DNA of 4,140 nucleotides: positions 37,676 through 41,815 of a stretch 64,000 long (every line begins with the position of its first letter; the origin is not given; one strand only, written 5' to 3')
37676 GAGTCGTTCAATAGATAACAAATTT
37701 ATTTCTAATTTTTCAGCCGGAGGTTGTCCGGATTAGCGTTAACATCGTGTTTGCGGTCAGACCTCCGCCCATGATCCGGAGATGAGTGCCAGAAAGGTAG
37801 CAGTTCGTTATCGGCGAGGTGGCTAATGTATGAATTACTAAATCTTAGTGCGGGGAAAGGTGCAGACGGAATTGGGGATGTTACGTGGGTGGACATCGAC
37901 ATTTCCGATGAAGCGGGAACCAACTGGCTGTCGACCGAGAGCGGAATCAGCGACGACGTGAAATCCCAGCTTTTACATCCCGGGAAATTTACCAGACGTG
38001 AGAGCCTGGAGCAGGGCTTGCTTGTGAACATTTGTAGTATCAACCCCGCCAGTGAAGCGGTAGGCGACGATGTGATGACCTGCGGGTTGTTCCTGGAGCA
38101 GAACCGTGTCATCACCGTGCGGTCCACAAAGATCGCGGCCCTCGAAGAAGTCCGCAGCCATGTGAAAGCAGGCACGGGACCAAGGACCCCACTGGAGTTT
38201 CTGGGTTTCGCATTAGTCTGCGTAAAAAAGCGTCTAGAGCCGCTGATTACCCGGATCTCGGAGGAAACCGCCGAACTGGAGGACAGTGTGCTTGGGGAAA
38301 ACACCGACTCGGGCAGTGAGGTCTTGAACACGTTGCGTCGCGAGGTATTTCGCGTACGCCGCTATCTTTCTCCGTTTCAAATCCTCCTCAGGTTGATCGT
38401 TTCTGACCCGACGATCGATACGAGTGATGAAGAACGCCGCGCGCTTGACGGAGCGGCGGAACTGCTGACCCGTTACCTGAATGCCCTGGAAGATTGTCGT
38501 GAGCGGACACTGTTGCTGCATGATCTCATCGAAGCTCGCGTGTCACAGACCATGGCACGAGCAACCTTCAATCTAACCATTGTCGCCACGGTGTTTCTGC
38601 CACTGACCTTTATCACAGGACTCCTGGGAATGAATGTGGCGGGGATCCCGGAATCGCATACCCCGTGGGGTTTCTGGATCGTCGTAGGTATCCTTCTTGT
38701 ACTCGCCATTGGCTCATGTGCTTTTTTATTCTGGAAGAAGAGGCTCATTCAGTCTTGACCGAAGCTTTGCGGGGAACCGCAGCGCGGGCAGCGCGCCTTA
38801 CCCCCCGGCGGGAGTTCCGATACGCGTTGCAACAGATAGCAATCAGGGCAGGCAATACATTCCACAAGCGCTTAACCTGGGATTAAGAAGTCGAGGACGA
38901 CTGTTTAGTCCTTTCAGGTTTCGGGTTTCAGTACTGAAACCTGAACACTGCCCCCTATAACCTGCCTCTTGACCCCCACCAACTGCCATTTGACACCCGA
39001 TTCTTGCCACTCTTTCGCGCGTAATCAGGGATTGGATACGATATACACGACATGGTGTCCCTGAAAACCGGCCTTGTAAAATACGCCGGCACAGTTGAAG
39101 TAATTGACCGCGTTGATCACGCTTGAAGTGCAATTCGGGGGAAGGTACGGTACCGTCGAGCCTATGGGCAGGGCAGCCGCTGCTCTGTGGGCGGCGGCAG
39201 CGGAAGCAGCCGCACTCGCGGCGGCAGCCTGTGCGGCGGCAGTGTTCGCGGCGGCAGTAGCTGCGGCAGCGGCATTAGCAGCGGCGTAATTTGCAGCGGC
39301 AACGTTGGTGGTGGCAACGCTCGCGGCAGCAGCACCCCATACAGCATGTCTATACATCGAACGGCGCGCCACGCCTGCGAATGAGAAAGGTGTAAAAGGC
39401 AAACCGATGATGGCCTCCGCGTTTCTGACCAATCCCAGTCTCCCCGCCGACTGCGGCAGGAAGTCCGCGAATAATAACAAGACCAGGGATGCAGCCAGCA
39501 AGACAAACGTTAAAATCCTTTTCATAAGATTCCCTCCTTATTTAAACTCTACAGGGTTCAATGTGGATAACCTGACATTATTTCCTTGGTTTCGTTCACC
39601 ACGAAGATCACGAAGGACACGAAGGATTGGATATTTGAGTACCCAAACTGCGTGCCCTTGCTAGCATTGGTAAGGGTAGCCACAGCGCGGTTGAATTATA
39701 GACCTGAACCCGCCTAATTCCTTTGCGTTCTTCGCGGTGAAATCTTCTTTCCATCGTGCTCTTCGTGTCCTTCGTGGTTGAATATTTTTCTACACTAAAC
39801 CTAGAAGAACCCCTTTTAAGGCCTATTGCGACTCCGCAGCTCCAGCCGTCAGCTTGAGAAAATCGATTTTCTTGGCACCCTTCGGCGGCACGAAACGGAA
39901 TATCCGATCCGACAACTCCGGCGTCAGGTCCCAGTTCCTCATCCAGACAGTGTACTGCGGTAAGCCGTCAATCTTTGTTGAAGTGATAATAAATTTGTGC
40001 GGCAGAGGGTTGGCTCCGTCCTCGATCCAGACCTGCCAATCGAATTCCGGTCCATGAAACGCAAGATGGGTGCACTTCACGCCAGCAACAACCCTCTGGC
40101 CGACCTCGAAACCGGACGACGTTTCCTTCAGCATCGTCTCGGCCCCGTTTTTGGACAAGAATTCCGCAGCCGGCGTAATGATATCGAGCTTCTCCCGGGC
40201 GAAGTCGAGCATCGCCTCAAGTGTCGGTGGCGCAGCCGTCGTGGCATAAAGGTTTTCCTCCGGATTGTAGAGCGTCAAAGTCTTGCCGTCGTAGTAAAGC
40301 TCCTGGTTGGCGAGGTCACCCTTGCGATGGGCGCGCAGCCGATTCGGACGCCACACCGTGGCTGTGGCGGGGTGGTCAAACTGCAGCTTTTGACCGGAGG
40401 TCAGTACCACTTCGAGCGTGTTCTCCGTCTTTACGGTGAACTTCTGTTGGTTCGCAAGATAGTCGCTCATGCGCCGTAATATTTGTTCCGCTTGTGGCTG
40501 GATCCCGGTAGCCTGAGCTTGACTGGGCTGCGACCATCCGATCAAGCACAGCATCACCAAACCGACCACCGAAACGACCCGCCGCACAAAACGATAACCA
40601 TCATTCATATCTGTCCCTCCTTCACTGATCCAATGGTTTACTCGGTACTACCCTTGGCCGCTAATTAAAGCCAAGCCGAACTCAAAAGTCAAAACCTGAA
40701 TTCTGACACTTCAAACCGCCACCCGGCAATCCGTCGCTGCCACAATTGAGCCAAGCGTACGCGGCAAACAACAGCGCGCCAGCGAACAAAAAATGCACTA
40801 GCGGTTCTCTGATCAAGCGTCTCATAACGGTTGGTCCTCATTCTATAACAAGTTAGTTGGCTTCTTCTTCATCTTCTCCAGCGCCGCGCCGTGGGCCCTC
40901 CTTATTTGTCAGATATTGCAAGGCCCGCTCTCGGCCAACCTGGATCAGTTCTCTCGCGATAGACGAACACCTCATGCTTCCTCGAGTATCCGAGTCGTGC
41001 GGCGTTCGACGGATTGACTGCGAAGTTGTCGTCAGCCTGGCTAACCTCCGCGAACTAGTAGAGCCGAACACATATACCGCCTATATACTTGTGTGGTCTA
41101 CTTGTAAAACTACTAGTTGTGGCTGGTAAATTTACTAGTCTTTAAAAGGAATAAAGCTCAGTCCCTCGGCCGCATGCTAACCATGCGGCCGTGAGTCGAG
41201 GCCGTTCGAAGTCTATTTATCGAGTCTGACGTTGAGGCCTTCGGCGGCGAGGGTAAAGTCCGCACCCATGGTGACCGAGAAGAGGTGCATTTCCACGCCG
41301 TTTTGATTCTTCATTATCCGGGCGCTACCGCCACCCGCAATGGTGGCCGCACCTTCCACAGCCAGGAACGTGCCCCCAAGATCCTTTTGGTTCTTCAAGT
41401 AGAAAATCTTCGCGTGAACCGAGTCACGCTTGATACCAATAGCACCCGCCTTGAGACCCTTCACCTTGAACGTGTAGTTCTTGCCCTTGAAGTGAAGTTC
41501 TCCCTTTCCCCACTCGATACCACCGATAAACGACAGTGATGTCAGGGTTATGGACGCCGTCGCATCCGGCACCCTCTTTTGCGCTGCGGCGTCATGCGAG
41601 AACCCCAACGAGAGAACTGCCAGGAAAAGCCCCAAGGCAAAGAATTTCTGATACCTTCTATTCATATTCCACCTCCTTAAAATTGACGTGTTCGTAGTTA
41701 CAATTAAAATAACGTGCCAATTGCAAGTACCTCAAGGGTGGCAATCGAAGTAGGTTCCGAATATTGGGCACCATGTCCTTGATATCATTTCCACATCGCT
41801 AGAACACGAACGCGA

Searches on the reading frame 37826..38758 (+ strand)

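Call 26: search_protein_families(library=pfam, proteins=[window:37826-38758:+], max_evalue=0.001)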
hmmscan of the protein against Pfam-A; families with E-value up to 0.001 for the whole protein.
window:37826-38758:+ (310 aa): 1 family
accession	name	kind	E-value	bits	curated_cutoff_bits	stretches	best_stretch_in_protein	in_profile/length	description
PF01544.23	CorA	-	1.1e-56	192.7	27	1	18-301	3-290/292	CorA-like Mg2+ transporter protein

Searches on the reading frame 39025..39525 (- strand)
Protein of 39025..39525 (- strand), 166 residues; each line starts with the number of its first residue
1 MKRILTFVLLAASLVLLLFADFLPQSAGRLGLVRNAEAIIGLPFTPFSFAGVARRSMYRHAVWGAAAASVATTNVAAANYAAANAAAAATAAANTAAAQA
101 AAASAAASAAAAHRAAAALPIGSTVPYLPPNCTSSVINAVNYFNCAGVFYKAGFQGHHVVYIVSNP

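Call 26: search_protein_families(library=pfam, proteins=[window:39025-39525:-], max_evalue=0.001)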
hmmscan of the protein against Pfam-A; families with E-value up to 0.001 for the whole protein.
window:39025-39525:- (166 aa): 1 family
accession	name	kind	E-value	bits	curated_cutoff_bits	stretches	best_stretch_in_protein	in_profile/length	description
PF20125.4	DUF6515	-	0.00018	21.8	24.9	1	117-160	86-129/179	Family of unknown function (DUF6515)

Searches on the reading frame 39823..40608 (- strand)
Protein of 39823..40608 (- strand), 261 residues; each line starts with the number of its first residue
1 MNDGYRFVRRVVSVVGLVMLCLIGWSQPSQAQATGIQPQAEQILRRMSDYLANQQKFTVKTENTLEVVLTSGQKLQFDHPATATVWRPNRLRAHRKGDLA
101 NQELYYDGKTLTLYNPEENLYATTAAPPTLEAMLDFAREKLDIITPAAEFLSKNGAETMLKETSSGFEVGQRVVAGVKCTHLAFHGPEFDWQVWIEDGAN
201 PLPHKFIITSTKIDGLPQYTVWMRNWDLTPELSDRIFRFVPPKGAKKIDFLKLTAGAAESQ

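Call 24: find_encoding_contigs(protein=window:39823-40608:-, flank=10000, max_places=1)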
Protein window:39823-40608:- (261 aa): no gene with exactly this product is on record in the collection.

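Call 26: search_protein_families(library=pfam, proteins=[window:39823-40608:-], max_evalue=0.001)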
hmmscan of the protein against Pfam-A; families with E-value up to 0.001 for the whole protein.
window:39823-40608:- (261 aa): 1 family
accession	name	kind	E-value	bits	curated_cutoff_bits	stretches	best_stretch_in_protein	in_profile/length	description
PF09865.15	DUF2092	-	1.1e-73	247.6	21.2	1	40-251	1-212/212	Predicted periplasmic protein (DUF2092)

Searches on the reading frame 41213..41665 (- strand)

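Call 26: search_protein_families(library=pfam, proteins=[window:41213-41665:-], max_evalue=0.001)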
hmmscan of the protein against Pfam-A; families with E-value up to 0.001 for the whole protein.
window:41213-41665:- (150 aa): 1 family
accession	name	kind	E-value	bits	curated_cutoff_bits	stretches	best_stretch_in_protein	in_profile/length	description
PF06577.17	EipA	-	0.00055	20.2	30.8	1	42-127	46-132/160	Envelope integrity protein A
